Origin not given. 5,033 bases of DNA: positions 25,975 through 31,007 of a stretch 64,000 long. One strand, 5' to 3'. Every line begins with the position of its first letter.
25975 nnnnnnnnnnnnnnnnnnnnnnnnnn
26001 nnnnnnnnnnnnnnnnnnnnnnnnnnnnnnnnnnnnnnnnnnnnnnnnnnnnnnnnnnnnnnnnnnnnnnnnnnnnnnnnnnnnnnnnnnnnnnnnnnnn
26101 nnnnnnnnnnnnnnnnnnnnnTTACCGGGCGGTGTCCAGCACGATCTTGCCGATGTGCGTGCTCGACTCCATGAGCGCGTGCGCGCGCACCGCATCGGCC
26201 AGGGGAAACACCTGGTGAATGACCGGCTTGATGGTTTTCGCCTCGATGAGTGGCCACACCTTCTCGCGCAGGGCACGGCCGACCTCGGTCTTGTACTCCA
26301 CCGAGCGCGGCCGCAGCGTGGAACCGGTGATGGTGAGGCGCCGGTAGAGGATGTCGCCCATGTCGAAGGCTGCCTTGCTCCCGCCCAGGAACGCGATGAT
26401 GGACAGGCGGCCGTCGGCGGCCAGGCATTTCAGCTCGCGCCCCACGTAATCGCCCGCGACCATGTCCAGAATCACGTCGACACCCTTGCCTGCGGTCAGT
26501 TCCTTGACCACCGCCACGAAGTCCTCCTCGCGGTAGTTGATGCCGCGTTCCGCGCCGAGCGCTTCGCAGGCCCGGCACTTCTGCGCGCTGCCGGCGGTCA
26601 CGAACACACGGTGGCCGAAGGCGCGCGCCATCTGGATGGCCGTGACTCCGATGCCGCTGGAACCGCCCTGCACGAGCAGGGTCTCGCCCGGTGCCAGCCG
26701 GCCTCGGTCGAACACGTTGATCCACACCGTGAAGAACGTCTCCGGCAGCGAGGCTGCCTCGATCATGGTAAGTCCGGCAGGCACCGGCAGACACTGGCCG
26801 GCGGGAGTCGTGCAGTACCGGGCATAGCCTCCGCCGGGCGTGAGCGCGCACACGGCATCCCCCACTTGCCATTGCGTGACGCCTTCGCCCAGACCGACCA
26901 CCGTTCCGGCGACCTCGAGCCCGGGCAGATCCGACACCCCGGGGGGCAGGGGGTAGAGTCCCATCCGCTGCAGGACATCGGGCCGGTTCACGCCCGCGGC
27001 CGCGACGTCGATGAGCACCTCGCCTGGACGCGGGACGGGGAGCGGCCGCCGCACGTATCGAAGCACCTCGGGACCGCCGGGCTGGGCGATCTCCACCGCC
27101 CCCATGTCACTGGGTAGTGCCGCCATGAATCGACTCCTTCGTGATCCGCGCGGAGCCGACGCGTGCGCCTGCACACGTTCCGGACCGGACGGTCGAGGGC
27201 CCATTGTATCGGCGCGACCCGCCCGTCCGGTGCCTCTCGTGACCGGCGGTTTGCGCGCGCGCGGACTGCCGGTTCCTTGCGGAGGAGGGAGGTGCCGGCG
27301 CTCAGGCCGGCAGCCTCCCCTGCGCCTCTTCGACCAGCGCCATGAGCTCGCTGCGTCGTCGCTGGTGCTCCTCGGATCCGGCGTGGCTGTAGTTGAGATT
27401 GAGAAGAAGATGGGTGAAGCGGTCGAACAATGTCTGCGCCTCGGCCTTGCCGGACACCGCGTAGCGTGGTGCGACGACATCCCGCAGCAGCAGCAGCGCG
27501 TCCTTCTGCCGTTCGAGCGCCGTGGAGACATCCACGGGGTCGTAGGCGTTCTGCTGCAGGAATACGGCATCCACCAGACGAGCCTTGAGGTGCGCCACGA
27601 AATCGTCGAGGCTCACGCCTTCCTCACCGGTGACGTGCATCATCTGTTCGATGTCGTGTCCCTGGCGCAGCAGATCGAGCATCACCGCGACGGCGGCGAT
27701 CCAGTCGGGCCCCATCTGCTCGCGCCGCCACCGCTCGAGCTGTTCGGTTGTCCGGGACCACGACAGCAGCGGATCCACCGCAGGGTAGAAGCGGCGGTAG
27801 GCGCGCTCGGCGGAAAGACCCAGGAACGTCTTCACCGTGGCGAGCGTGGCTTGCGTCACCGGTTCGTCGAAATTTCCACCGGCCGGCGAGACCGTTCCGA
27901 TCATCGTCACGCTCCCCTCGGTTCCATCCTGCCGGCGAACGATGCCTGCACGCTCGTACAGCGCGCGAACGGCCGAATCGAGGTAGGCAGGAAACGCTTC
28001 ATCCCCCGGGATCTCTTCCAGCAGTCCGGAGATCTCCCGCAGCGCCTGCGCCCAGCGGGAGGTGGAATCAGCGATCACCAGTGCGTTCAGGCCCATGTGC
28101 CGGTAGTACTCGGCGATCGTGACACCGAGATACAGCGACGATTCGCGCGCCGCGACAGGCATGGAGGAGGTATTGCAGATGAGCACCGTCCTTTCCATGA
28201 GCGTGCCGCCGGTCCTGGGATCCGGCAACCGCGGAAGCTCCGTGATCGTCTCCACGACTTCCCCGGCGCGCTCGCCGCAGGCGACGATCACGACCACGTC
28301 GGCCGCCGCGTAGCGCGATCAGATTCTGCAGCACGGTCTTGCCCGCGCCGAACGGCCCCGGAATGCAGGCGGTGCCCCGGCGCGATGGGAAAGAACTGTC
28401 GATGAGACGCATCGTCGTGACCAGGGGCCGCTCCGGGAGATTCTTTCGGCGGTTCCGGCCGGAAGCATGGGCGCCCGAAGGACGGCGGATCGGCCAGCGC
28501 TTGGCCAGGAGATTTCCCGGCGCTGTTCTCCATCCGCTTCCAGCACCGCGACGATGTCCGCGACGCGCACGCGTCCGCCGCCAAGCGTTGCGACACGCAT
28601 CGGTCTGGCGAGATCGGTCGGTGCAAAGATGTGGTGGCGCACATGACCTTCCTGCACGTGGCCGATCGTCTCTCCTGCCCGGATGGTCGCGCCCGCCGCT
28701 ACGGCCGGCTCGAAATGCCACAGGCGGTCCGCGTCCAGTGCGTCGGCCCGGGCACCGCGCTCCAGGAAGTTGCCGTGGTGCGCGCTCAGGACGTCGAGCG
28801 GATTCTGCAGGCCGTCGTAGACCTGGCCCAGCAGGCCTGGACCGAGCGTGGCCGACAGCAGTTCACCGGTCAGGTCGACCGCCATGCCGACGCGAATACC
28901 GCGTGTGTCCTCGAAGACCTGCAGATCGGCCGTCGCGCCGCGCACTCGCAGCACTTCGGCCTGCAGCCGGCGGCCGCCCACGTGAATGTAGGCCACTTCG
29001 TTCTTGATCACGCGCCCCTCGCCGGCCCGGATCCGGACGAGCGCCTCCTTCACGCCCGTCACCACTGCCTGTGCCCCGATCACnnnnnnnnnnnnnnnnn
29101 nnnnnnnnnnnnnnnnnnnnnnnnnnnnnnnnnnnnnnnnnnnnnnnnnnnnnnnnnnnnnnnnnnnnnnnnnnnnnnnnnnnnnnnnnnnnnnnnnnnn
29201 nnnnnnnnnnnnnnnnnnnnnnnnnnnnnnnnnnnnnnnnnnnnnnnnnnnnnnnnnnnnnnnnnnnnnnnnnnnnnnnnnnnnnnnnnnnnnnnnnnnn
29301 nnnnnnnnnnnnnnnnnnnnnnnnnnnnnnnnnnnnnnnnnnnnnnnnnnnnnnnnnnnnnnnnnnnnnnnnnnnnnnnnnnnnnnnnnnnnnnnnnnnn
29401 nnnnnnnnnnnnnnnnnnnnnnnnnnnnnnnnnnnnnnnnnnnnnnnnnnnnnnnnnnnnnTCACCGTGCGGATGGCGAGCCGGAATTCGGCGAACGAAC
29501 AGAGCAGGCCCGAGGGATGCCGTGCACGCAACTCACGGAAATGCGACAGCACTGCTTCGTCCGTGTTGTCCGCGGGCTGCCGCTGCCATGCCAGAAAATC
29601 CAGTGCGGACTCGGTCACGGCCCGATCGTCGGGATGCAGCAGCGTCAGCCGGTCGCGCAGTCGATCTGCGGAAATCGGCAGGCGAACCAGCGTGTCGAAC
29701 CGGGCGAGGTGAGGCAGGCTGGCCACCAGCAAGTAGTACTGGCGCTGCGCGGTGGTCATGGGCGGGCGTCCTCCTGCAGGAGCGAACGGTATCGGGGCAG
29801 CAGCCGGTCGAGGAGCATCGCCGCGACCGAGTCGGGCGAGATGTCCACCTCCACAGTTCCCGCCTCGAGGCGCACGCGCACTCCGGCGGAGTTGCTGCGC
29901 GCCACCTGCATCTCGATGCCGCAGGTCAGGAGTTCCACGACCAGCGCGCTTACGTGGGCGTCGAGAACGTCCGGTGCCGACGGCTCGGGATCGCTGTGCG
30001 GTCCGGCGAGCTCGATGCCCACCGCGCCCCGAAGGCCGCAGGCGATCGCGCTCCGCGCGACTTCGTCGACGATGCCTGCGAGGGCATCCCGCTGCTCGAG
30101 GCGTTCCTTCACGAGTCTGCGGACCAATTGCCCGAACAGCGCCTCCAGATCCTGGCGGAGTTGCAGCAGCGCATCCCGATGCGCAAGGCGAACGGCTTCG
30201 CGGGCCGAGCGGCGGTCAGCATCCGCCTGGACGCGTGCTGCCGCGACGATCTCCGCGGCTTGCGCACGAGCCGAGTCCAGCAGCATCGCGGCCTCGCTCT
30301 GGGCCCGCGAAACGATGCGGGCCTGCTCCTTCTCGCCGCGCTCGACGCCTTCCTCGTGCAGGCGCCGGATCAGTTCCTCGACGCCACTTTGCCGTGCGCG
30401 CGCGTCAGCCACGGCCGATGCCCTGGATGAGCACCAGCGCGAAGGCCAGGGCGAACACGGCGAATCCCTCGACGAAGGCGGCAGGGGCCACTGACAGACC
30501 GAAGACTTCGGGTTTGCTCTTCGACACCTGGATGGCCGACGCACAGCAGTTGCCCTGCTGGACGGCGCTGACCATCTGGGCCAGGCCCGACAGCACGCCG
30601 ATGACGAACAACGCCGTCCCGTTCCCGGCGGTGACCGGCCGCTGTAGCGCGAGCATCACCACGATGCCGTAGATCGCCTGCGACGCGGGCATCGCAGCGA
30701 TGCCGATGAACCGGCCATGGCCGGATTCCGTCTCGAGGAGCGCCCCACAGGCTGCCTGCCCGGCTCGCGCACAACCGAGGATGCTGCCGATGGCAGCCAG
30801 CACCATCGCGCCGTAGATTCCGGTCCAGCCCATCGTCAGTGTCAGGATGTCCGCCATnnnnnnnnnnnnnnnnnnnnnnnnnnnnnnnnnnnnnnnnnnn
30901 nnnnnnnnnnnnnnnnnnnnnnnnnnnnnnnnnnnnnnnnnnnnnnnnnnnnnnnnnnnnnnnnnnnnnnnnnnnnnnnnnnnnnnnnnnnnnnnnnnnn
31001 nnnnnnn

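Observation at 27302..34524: Frame disruptions are concentrated in the V-ATPase genes (about 17 in 7.2 kb) while flanking genes are intact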

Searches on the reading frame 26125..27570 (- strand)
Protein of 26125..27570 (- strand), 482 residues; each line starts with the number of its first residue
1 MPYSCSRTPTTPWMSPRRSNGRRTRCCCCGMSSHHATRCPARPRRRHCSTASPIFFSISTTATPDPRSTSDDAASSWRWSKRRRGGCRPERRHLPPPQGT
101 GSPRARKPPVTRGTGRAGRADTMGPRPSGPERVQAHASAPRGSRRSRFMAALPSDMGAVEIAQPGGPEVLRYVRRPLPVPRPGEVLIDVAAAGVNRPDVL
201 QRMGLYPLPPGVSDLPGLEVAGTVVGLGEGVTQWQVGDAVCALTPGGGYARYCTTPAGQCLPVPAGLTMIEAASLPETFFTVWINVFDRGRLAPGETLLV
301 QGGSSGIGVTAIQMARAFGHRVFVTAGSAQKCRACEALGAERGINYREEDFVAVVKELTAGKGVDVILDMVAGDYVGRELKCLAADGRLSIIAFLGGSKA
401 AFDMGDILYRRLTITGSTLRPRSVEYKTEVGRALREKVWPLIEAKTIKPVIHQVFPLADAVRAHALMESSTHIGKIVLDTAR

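Call 23: search_protein_families(library=pfam, proteins=[window:26125-27570:-], max_evalue=0.01)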
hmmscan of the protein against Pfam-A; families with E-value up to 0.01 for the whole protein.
window:26125-27570:- (482 aa): 3 families
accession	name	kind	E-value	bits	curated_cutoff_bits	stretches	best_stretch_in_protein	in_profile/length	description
PF00107.32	ADH_zinc_N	-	2.8e-29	102.1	31.8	1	306-421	1-116/129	Zinc-binding dehydrogenase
PF13602.12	ADH_zinc_N_2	-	1.4e-23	84.7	27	1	338-478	1-134/134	Zinc-binding dehydrogenase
PF08240.17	ADH_N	-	5.6e-17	62.3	23.5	1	182-264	2-103/104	Alcohol dehydrogenase GroES-like domain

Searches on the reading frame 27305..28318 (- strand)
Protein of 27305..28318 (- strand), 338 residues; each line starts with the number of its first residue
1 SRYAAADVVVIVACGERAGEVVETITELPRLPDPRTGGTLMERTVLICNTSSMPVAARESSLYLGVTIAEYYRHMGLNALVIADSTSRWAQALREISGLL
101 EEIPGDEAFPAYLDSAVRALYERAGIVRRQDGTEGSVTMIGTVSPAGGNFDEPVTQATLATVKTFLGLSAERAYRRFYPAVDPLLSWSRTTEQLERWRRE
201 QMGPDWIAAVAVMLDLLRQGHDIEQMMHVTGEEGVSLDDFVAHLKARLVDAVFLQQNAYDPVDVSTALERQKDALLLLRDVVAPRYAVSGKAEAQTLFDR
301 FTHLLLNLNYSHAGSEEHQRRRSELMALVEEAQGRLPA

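Call 6: find_related_loci(query=window:27305-28318:-, collection=genome_contigs, flank=10000)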
Query window:27305-28318:- (338 aa) in genome_contigs; peptide patterns used: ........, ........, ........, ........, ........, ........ (x = any residue, [..] = any of these).
600 stretches matched a pattern (row limit reached: there are more); 549 encode a relative of the query (tblastn E <= 1e-3); the best 80 are kept; 80 distinct loci.
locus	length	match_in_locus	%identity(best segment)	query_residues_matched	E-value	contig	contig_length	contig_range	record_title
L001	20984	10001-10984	66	1-328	8e-148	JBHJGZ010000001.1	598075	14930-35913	MAG: Myxococcota bacterium isolate sb_S8C902_1 S8Ck141_506518, whole genome shotgun sequence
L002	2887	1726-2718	63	1-331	4e-152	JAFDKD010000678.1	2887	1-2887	MAG: Deltaproteobacteria bacterium isolate Meg22_24_Bin_96 Meg22_24_Bin_96_scaffold_145520, whole genome shotgun sequenc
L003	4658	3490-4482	64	1-331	7e-147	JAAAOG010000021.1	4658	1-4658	MAG: Alphaproteobacteria bacterium isolate GSL.Bin18 NODE_14077_length_4658_cov_0.66652, whole genome shotgun sequence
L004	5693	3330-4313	63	1-328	3e-144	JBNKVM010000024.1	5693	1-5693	MAG: Thiohalomonadaceae bacterium isolate A1A2.bin.19.orig k141_2802743, whole genome shotgun sequence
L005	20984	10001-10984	62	1-328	1e-143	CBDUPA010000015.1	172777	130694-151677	MAG TPA_asm: uncultured bacterium isolate SRR22808130_concoct_95 genome assembly, contig: ERZ25043460.23, whole genome s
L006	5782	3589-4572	65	1-328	5e-144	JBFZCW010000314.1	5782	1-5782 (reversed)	MAG: Chromatiaceae bacterium isolate PPR_0536 k121_120730, whole genome shotgun sequence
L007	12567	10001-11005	63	1-335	6e-143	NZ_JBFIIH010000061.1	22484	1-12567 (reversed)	MAG: Neptunomonas sp. isolate Mix_sand11.2021.09.Z.45 k141_2489524_length_22484_cov_146.4951, whole genome shotgun seque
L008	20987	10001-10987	66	1-328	3e-142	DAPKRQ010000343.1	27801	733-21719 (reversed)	MAG TPA_asm: Myxococcales bacterium LLY-WYZ-16_1 k141_851275, whole genome shotgun sequence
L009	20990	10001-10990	64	1-330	2e-142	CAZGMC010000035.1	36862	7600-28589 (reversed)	MAG TPA_asm: uncultured Mycobacteriaceae bacterium isolate SRP141376_co4_119 genome assembly, contig: NODE_1995_length_3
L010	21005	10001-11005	63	1-335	3e-142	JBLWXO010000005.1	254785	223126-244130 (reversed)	MAG: Neptunomonas sp. isolate EA21-02 A21maxbin.006RE.5K@5, whole genome shotgun sequence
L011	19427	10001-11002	63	1-334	2e-142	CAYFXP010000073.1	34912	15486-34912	MAG TPA_asm: uncultured Syntrophobacterales bacterium isolate ERP108616_co1_46 genome assembly, contig: k119_306729, who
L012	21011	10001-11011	62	1-337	2e-141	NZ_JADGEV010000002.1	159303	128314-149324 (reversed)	MAG: Neptunomonas sp. isolate OB1 NODE_28_length_159303_cov_33.428972, whole genome shotgun sequence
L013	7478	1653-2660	61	1-336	2e-141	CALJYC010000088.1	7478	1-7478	MAG: uncultured bacterium isolate N3_Bin_MAXBIN__017_sub_1 genome assembly, contig: c_000004002055, whole genome shotgun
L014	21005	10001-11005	61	1-334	5e-141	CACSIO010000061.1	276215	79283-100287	BD1-7 clade bacterium isolate SB11_3 genome assembly, contig: SB11_3_contig_8, whole genome shotgun sequence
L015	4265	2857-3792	65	1-312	5e-144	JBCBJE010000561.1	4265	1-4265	MAG: Cyanobacteria bacterium J06626_18 k141_744545_length_4265_cov_16.0000, whole genome shotgun sequence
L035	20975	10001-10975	65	1-325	8e-139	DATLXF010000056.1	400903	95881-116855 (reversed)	MAG TPA_asm: Bradyrhizobium sp. isolate SMAG_U13239 k141_214731, whole genome shotgun sequence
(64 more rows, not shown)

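Call 52: search_protein_families(library=pfam, proteins=[window:27305-28318:-], max_evalue=0.01)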
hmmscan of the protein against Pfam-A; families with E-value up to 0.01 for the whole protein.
window:27305-28318:- (338 aa): 2 families
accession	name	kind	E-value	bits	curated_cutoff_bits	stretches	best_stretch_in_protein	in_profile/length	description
PF00006.31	ATP-synt_ab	-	1.6e-54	185.2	29.5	1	3-188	37-213/213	ATP synthase alpha/beta family, nucleotide-binding domain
PF22919.1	ATP-synt_VA_C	-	2.1e-11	44.2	24.7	1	197-275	3-81/101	C-terminal domain of V and A type ATP synthase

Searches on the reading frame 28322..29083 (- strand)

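Call 52: search_protein_families(library=pfam, proteins=[window:28322-29083:-], max_evalue=0.01)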
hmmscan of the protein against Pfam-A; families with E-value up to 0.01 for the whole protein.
window:28322-29083:- (254 aa): 2 families
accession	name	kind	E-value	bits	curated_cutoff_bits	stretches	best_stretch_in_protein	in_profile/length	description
PF16886.11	ATP-synt_ab_Xtn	-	7.7e-13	48.5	25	1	114-191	2-79/88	ATPsynthase alpha/beta subunit barrel-sandwich domain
PF02874.29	ATP-synt_ab_N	-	1.6e-06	28.9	20.9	1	20-73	13-69/69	ATP synthase alpha/beta family, beta-barrel domain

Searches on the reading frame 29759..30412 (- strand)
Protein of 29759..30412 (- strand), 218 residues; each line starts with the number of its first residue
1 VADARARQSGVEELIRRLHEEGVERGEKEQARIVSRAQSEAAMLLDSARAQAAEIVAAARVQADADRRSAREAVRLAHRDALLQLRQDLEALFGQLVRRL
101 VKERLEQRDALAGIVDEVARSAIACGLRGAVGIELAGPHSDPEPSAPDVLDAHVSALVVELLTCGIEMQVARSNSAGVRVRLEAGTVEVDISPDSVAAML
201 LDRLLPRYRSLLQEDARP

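Call 52: search_protein_families(library=pfam, proteins=[window:29759-30412:-], max_evalue=0.01)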
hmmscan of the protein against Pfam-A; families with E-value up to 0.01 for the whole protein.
window:29759-30412:- (218 aa): 0 families

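Call 65: list_cluster_members(proteins=[window:29759-30412:-, window:25744-26115:-, window:27305-28297:-, window:30845-32239:-, window:33490-34059:-])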
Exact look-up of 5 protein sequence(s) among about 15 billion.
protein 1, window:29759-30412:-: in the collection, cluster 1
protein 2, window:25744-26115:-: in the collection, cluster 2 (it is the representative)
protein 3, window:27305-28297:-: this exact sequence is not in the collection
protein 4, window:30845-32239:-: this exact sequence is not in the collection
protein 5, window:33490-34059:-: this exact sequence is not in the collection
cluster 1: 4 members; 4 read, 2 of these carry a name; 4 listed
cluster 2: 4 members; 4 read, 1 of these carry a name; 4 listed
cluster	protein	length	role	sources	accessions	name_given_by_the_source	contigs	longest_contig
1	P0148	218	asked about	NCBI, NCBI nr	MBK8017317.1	MAG: hypothetical protein IPK20_11770 [Betaproteobacteria bacterium] | hypothetical protein [Betaproteobacteria bacterium]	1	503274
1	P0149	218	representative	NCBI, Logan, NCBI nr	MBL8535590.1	MAG: hypothetical protein JNL33_17200 [Betaproteobacteria bacterium] | hypothetical protein [Betaproteobacteria bacterium]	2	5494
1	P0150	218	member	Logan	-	-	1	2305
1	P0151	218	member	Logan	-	-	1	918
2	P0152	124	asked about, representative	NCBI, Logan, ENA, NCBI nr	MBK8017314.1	MAG: ribonuclease [Betaproteobacteria bacterium] | ribonuclease [Betaproteobacteria bacterium]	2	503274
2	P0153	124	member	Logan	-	-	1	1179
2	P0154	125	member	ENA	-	-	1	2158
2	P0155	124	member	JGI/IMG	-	-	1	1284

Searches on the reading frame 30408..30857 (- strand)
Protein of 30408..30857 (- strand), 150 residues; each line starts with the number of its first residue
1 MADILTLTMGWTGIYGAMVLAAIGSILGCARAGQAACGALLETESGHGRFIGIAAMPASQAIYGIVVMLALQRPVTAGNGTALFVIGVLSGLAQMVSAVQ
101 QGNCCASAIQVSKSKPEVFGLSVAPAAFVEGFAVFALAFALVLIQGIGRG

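Call 14: find_encoding_contigs(protein=window:30408-30857:-, flank=10000, max_places=10)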
Protein window:30408-30857:- (150 aa): 7 contigs read that carry it; 7 places shown.
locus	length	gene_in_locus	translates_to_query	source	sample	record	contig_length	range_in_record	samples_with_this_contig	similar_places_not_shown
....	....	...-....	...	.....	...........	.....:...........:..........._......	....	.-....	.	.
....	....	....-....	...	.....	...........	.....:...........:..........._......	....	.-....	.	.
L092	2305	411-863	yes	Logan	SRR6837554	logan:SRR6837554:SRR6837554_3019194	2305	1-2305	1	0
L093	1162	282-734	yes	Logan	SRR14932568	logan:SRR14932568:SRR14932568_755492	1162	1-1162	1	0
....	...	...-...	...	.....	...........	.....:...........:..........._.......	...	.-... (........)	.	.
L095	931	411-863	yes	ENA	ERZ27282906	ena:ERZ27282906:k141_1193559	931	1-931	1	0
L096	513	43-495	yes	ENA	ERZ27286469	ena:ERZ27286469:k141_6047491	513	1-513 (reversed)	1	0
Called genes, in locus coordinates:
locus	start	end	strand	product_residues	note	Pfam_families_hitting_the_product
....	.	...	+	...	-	?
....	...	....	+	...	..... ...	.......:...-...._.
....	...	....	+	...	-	-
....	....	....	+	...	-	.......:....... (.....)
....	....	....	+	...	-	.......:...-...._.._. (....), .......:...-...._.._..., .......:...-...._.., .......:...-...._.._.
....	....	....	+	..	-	?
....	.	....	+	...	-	?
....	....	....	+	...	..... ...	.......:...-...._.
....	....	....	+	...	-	-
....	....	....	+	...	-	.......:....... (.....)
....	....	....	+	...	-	?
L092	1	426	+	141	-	?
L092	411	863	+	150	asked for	PF00137:ATP-synt_C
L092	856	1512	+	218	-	-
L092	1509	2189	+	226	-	PF10962:DUF2764 (faint)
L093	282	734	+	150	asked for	PF00137:ATP-synt_C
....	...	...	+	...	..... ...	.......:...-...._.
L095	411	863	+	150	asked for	PF00137:ATP-synt_C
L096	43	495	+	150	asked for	PF00137:ATP-synt_C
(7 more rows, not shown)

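Call 52: search_protein_families(library=pfam, proteins=[window:30408-30857:-], max_evalue=0.01)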
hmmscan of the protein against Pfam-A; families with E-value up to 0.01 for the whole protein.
window:30408-30857:- (150 aa): 1 family
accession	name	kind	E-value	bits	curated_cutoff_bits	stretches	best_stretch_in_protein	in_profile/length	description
PF00137.26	ATP-synt_C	-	2.8e-18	66.4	24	2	85-143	2-60/60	ATP synthase subunit C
